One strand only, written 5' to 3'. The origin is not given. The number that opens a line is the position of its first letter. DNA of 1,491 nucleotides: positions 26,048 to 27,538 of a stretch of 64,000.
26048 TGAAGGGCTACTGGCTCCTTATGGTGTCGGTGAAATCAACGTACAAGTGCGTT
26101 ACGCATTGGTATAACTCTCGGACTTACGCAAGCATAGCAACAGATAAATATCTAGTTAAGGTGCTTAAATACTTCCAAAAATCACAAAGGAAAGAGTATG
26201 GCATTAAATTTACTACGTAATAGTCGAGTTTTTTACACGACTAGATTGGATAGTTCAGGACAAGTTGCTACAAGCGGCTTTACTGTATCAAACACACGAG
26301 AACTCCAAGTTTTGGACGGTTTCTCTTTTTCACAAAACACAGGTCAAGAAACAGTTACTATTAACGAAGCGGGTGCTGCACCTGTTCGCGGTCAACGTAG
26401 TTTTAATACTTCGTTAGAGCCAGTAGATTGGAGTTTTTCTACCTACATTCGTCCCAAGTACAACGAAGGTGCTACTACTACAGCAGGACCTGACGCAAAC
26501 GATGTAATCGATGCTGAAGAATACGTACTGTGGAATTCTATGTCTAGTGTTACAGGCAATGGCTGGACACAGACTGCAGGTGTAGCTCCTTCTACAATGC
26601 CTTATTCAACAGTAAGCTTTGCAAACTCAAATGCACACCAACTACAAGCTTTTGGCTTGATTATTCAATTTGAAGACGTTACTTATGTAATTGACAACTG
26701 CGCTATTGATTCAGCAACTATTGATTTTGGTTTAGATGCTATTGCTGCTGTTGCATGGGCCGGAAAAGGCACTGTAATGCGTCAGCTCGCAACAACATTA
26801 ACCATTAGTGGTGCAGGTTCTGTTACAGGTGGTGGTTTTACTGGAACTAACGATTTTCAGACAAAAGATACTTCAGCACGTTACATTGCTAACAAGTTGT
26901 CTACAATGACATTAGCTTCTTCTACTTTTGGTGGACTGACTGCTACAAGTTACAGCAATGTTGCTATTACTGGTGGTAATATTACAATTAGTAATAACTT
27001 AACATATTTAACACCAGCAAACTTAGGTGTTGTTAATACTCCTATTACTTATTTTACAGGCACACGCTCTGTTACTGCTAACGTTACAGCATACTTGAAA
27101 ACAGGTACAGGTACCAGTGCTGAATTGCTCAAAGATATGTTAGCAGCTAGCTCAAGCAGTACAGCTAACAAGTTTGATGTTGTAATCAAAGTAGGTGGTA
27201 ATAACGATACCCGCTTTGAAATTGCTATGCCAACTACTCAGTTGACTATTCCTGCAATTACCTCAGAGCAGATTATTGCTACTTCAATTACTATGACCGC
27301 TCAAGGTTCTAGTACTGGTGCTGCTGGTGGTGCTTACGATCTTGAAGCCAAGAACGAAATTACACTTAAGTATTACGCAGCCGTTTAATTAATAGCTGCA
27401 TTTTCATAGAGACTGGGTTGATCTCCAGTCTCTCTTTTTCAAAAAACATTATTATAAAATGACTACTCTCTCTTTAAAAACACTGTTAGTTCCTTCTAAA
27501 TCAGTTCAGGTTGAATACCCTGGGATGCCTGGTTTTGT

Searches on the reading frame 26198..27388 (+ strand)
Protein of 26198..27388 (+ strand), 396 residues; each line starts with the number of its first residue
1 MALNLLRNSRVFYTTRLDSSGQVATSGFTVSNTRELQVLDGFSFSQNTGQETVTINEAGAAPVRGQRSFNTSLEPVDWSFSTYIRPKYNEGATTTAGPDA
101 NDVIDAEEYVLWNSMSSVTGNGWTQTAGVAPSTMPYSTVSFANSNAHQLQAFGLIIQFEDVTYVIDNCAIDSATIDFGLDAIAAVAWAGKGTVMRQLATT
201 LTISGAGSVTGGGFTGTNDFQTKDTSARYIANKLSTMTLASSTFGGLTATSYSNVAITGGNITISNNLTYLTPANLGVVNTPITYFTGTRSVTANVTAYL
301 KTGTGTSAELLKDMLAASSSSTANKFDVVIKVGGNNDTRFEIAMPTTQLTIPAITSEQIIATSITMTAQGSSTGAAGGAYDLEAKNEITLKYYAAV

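Call 25: search_protein_families(library=phrogs, proteins=[window:26198-27388:+], max_evalue=0.00001)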
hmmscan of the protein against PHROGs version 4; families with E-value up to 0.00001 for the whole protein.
window:26198-27388:+ (396 aa): 1 family
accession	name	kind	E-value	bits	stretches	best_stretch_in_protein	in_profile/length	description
phrog_3575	-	tail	1.5e-65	222.9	1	1-373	1-343/461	major tail protein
